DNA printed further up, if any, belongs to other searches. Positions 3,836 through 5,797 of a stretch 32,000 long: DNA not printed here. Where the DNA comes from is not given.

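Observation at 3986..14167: Ten-kb neighbourhood combining nitrite import, nitrite reduction, sensing and a possible NO-binding cytochrome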

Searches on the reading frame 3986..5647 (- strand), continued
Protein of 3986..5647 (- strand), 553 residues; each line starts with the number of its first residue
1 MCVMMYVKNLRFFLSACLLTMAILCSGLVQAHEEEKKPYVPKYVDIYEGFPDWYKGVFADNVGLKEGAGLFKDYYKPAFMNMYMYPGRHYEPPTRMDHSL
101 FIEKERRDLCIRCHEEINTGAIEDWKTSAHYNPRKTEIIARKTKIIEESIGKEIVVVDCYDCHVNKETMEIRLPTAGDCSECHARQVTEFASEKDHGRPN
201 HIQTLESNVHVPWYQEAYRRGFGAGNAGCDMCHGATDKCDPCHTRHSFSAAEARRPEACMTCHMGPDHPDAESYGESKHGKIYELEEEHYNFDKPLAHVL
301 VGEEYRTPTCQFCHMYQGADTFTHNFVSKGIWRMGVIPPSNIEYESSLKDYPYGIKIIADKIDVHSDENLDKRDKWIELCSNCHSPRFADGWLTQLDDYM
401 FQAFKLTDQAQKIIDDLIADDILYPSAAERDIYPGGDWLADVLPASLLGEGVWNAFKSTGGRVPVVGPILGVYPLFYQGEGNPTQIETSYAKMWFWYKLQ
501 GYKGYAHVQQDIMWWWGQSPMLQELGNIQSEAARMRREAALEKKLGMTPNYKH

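Call 11: search_solved_structures(query=window:3986-5647:-, max_evalue=1e-10, show_alignments=1)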
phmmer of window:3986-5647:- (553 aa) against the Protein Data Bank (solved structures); distinct sequences matched with E-value up to 1e-10: 8.
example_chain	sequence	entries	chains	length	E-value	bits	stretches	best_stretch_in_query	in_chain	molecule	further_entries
6h5l_A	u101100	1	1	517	3.3e-224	749.1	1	34-545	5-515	Similar to hydroxylamine oxidoreductase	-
4fas_A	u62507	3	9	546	1.6e-46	162.4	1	66-424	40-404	Hydroxylamine oxidoreductase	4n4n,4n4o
1fgj_A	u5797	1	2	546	1.7e-46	162.3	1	66-424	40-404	HYDROXYLAMINE OXIDOREDUCTASE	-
6m0p_A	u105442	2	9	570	2e-46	162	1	66-424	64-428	Aerobic hydroxylamine oxidoreductase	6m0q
6t5e_A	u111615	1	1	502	4.7e-42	147.6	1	66-319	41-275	Hydroxylamine oxidoreductase-like protein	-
4n4j_A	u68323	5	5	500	6.1e-41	143.9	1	66-319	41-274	hydroxylamine oxidoreductase | Similar to hydroxylamine oxidoreductase hao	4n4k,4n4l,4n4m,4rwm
6hif_G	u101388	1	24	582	2.1e-32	115.7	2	154-319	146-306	Hydrazine dehydrogenase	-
4qo5_A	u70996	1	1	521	1.5e-20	76.5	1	222-320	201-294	Hypothetical multiheme protein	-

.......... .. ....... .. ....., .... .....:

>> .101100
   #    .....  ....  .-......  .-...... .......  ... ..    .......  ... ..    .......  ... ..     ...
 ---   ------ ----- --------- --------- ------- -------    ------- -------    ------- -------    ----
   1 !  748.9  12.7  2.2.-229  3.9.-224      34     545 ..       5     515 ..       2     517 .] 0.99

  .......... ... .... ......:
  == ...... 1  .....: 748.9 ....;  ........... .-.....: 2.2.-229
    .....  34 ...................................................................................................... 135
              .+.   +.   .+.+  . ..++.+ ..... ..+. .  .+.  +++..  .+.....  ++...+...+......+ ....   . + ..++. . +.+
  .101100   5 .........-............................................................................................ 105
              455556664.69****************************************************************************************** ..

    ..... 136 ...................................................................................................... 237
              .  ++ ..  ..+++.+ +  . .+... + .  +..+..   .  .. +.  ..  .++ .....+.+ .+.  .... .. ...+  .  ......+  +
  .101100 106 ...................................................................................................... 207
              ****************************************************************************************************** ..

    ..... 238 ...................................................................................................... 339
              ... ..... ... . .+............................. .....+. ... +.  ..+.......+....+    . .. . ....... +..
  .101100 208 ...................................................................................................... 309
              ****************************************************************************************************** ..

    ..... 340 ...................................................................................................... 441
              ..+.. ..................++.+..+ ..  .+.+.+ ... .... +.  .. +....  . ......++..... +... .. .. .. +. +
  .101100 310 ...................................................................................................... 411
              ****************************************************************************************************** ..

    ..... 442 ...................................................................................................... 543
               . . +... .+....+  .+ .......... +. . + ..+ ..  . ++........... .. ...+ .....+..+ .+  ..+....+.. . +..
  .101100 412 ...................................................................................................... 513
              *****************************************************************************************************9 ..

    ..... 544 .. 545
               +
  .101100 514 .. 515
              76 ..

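Call 38: search_protein_families(library=pfam, proteins=[L007:12220-14676:+, L007:14851-15216:+, L007:16484-18796:+, L012:775-2373:+, L012:7853-8617:+, L012:11950-14946:+, L012:14961-16817:-, L012:16801-17922:-], max_evalue=0.0001)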
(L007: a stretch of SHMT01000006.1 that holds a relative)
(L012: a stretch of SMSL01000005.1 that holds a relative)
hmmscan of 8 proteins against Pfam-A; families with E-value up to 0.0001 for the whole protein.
L007:12220-14676:+ (818 aa): 6 families
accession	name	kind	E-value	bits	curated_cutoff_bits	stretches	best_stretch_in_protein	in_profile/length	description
PF02743.24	dCache_1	-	3.8e-30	105.6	45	1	66-326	2-239/240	Cache domain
PF02518.31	HATPase_c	-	2.7e-26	92.6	26.4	1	699-807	1-109/111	Histidine kinase-, DNA gyrase B-, and HSP90-like ATPase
PF00672.30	HAMP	-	2.5e-15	57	25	1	361-412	1-52/53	HAMP domain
PF13426.13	PAS_9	-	3.6e-11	43.7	27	1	434-530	2-103/103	PAS domain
PF00512.31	HisKA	-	1.1e-07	32.2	26.9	1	584-653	2-66/66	His Kinase A (phospho-acceptor) domain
PF08448.16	PAS_4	-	1.5e-06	28.8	23.1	1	429-532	1-109/110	PAS fold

L007:14851-15216:+ (121 aa): 1 family
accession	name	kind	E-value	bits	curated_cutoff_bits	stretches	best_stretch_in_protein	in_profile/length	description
PF00072.30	Response_reg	-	3.7e-17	62.9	30.2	1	5-117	1-111/111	Response regulator receiver domain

L007:16484-18796:+ (770 aa): 8 families
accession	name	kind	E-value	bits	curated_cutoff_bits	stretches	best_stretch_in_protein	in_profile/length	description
PF13426.13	PAS_9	-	1.8e-44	150.7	27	3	541-634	10-103/103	PAS domain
PF00989.32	PAS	-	2.3e-29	102.1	22.6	3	520-632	1-113/113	PAS fold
PF08448.16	PAS_4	-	5.2e-25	88.2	23.1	3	541-637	14-110/110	PAS fold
PF13188.13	PAS_8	-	1.8e-24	85.2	21.8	3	394-447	2-53/65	PAS domain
PF08447.18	PAS_3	-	2.8e-23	82.4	25.6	3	673-755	3-88/89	PAS fold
PF00672.30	HAMP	-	2e-15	57.3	25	1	334-381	4-51/53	HAMP domain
PF02743.24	dCache_1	-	5e-15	56.1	45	1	40-296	7-239/240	Cache domain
PF08670.17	MEKHLA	-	1.9e-11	44.5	23.7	0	543-610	50-118/143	MEKHLA domain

L012:775-2373:+ (532 aa): 4 families
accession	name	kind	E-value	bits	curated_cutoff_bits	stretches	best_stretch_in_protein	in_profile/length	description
PF13447.11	Multi-haem_cyto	-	8.8e-43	146.9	21.9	1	187-412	8-261/269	Seven times multi-haem cytochrome CxxCH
PF22142.1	Hao_C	-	1.7e-06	28.3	27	1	514-531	4-21/47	Hydroxylamine oxidoreductase, C-terminal domain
PF14522.11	Cytochrome_C7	-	3.8e-05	23.9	24.8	0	148-208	12-67/67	Cytochrome c7 and related cytochrome c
PF13435.11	Cytochrome_C554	-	5e-05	24.6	20.8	0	147-189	46-84/84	Cytochrome c554 and c-prime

L012:7853-8617:+ (254 aa): 5 families
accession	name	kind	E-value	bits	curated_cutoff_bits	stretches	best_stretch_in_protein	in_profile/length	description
PF13426.13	PAS_9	-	1.9e-13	51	27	1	142-235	10-103/103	PAS domain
PF08448.16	PAS_4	-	4.3e-09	37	23.1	1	127-238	1-110/110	PAS fold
PF00989.32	PAS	-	3.2e-07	30.8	22.6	1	122-233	2-113/113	PAS fold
PF13188.13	PAS_8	-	4e-06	27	21.8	1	124-181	4-59/65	PAS domain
PF08447.18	PAS_3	-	4.2e-06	27.4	25.6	1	147-230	3-89/89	PAS fold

L012:11950-14946:+ (998 aa): 18 families
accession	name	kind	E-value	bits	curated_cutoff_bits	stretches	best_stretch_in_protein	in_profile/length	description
PF13424.12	TPR_12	-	1.8e-83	275.2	30.1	7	159-232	2-77/77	Tetratricopeptide repeat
PF12770.12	CHAT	-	3.2e-58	197.9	24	1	660-998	3-289/289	CHAT domain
PF13374.12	TPR_10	-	3.2e-44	148.1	27.5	1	321-354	1-34/42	Tetratricopeptide repeat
PF00515.34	TPR_1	-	6.6e-42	140.1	27.8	4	364-393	3-32/34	Tetratricopeptide repeat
PF13181.12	TPR_8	-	4e-40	133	25.7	3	205-232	6-33/34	Tetratricopeptide repeat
PF07719.23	TPR_2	-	4.1e-34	114.3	27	1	322-349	1-28/34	Tetratricopeptide repeat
PF13176.12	TPR_7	-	1.2e-31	106.5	27.9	0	325-357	2-34/36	Tetratricopeptide repeat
PF13428.12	TPR_14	-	1.2e-18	66.1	23.5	0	167-191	8-32/44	Tetratricopeptide repeat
PF14938.12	SNAP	-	7.3e-17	62.2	25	2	130-265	45-180/282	Soluble NSF attachment protein, SNAP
PF24885.1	TPR_NPHP3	-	3.5e-13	50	100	1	91-233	73-216/239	Nephrocystin-3 TPR domain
PF17874.7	TPR_MalT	-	2.8e-11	43.7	45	1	166-280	46-161/336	MalT-like TPR region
PF13414.12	TPR_11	-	1.4e-10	41.1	26.8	0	369-392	1-24/42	TPR repeat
PF13432.12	TPR_16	-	2e-10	41.3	32.7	0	328-389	3-58/65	Tetratricopeptide repeat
PF13174.12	TPR_6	-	1.5e-08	35.1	26.3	0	327-346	5-24/33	Tetratricopeptide repeat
PF10602.15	RPN7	-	5.8e-08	33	29.6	0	183-246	19-80/174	26S proteasome subunit RPN7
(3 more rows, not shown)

L012:14961-16817:- (618 aa): 2 families
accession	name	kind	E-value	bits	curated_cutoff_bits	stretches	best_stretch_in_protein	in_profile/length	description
PF19864.5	Radical_SAM_N2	-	2.9e-60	202.6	29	1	60-212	1-151/151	Radical SAM proteins, N-terminal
PF04055.27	Radical_SAM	-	1.6e-20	74.3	29.5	1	270-435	1-166/166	Radical SAM superfamily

L012:16801-17922:- (373 aa): 1 family
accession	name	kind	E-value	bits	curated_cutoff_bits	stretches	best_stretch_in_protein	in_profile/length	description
PF01098.24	FTSW_RODA_SPOVE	-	5.8e-90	302.3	26.4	1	20-362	4-354/356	Cell cycle protein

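Call 40: search_solved_structures(query=L012:775-2373:+, max_evalue=1e-20)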
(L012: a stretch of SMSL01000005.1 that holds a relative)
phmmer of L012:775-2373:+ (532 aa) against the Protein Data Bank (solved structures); distinct sequences matched with E-value up to 1e-20: 7.
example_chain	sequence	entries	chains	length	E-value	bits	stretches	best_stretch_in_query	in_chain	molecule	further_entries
4n4j_A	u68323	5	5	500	8.3e-150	503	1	70-531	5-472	hydroxylamine oxidoreductase | Similar to hydroxylamine oxidoreductase hao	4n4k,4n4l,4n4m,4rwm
6t5e_A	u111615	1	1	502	4.2e-148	497.4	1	70-531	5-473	Hydroxylamine oxidoreductase-like protein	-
6hif_G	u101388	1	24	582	2.2e-108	366.3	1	76-527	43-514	Hydrazine dehydrogenase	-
4fas_A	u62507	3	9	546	7.7e-43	149.9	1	182-506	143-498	Hydroxylamine oxidoreductase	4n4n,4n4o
6m0p_A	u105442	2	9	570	8.2e-43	149.9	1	182-506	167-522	Aerobic hydroxylamine oxidoreductase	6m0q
1fgj_A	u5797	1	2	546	8.5e-43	149.8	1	182-506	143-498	HYDROXYLAMINE OXIDOREDUCTASE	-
6h5l_A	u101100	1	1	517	1.7e-34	122.4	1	106-332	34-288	Similar to hydroxylamine oxidoreductase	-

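Call 46: find_encoding_contigs(protein=P0034, flank=10000, max_places=2)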
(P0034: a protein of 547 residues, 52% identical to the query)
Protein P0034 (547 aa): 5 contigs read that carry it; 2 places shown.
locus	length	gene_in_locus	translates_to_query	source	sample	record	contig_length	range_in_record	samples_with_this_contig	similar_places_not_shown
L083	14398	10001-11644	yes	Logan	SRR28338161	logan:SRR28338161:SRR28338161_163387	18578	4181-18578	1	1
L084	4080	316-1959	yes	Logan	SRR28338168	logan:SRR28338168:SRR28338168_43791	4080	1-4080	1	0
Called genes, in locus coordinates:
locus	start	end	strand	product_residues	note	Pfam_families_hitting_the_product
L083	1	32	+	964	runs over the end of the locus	PF02700:PurS (weak), PF18072:FGAR-AT_linker, PF00586:AIRS, PF02769:AIRS_C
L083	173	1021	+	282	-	PF01965:DJ-1_PfpI (faint), PF13507:GATase_5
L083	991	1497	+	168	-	PF01257:2Fe-2S_thioredx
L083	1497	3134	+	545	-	PF01257:2Fe-2S_thioredx, PF01512:Complex1_51K, PF10531:SLBB (weak), PF10589:NADH_4Fe-4S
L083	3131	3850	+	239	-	-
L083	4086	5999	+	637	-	PF01368:DHH, PF02272:DHHA1, PF17768:RecJ_OB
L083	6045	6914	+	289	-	PF06750:A24_N_bact, PF01478:Peptidase_A24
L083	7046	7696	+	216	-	PF00691:OmpA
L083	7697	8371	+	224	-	PF00117:GATase, PF07685:GATase_3 (weak), PF01174:SNO (faint)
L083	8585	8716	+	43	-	-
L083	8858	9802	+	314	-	PF14522:Cytochrome_C7 (faint), PF14537:Cytochrom_c3_2 (faint), PF22113:Mtrc-MtrF_II-IV_dom (faint), PF13435:Cytochrome_C554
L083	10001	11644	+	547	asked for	PF13447:Multi-haem_cyto, PF22113:Mtrc-MtrF_II-IV_dom (weak), PF13447:Multi-haem_cyto (weak)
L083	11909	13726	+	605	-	PF13372:Alginate_exp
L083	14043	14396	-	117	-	?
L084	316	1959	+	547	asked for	PF13447:Multi-haem_cyto, PF22113:Mtrc-MtrF_II-IV_dom (weak), PF13447:Multi-haem_cyto (weak)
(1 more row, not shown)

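Call 79: search_protein_families(library=pfam, proteins=[L025:12162-13217:+, L025:13208-13771:+, L025:13883-14347:+, L025:15061-15513:+, L025:549-3245:-, L025:15804-17285:+], max_evalue=0.001)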
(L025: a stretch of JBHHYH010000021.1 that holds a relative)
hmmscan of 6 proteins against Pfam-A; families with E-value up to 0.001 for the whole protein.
L025:12162-13217:+ (351 aa): 8 families
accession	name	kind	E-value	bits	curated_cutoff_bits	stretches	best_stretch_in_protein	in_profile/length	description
PF00158.32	Sigma54_activat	-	5.7e-72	241.3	20.2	1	36-202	1-167/168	Sigma-54 interaction domain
PF25601.1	AAA_lid_14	-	6.1e-29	100.1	27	1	208-286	1-79/87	AAA+ ATPase lid domain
PF14532.12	Sigma54_activ_2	-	1.8e-19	70.8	25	1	37-207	1-138/138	Sigma-54 interaction domain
PF07724.20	AAA_2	-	1.1e-08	35.8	27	1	57-189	3-136/166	AAA domain (Cdc48 subfamily)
PF02954.25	HTH_8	-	5.7e-06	26.4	22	1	299-334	2-37/42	Bacterial regulatory protein, Fis family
PF01078.27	Mg_chelatase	-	1.3e-05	25.1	20.3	0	115-179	93-159/207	Magnesium chelatase, subunit ChlI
PF07728.20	AAA_5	-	2.5e-05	24.7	22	1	60-179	2-124/139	AAA domain (dynein-related subfamily)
PF06068.19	TIP49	-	0.00038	20.2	23.8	1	30-94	20-86/347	TIP49 P-loop domain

L025:13208-13771:+ (187 aa): 1 family
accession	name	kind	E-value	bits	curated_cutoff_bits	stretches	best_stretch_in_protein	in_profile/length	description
PF04264.18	YceI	-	3.3e-16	60.4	23.7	1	38-183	26-149/150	YceI-like domain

L025:13883-14347:+ (154 aa): 2 families
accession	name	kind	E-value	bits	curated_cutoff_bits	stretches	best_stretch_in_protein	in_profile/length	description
PF02915.23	Rubrerythrin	-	4.9e-11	43.6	22.8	1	98-147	1-52/137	Rubrerythrin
PF09537.16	DUF2383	-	5.8e-05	23.6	30.8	0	14-57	6-49/111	Domain of unknown function (DUF2383)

L025:15061-15513:+ (150 aa): 1 family
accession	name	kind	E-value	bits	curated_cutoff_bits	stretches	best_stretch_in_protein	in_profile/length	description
PF02560.19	Cyanate_lyase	-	2.1e-28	98.4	25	1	79-145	2-67/69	Cyanate lyase C-terminal domain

L025:549-3245:- (898 aa): 7 families
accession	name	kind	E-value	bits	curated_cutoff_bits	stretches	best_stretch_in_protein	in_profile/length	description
PF00158.32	Sigma54_activat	-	4.9e-36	124.4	20.2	1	180-358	2-162/168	Sigma-54 interaction domain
PF25601.1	AAA_lid_14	-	2e-19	69.6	27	1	369-439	1-71/87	AAA+ ATPase lid domain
PF00027.35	cNMP_binding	-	4.3e-19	68.7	27.5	1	45-126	2-83/89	Cyclic nucleotide-binding domain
PF14532.12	Sigma54_activ_2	-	2.3e-16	60.7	25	1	181-364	2-134/138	Sigma-54 interaction domain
PF12801.12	Fer4_5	-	8e-12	45.4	22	2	502-546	3-48/48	4Fe-4S binding domain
PF07728.20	AAA_5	-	2.8e-05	24.6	22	1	202-329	1-106/139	AAA domain (dynein-related subfamily)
PF13191.12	AAA_16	-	0.00034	21.6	32.6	1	179-241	2-64/167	AAA ATPase domain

L025:15804-17285:+ (493 aa): 1 family
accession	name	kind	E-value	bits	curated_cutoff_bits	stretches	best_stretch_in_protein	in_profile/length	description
PF01226.23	Form_Nir_trans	-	3.4e-71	239.9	34.6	1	6-250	4-240/240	Formate/nitrite transporter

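Call 91: find_encoding_contigs(protein=P0014, flank=10000, max_places=1)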
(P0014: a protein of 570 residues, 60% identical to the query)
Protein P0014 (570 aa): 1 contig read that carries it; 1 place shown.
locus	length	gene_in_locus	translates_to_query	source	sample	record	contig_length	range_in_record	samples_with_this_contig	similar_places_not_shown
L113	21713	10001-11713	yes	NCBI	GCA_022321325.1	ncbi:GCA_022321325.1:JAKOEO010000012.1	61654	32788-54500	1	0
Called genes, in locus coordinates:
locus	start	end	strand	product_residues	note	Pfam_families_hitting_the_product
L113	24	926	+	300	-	PF01040:UbiA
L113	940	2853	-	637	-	PF00033:Cytochrome_B, PF13631:Cytochrom_B_N_2, PF00037:Fer4 (weak), PF12837:Fer4_6 (weak), PF14697:Fer4_21, PF12838:Fer4_7 (weak), PF02662:FlpD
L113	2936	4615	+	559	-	PF00149:Metallophos, PF02872:5_nucleotid_C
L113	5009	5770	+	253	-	PF00034:Cytochrom_C, PF13442:Cytochrome_CBB3, PF00034:Cytochrom_C, PF13442:Cytochrome_CBB3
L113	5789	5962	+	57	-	-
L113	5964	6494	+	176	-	-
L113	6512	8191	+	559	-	PF00115:COX1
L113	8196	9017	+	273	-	PF02630:SCO1-SenC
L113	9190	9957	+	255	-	PF00034:Cytochrom_C (weak), PF13442:Cytochrome_CBB3, PF00034:Cytochrom_C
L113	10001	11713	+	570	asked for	PF09699:Paired_CXXCH_1 (faint), PF14537:Cytochrom_c3_2 (faint), PF14522:Cytochrome_C7 (faint), PF13447:Multi-haem_cyto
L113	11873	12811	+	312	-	PF01408:GFO_IDH_MocA, PF22725:GFO_IDH_MocA_C3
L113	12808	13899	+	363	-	PF01041:DegT_DnrJ_EryC1, PF01053:Cys_Met_Meta_PP (weak)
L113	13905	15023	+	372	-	PF02684:LpxB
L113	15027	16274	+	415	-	PF04413:Glycos_transf_N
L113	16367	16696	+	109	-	PF09723:Zn_ribbon_8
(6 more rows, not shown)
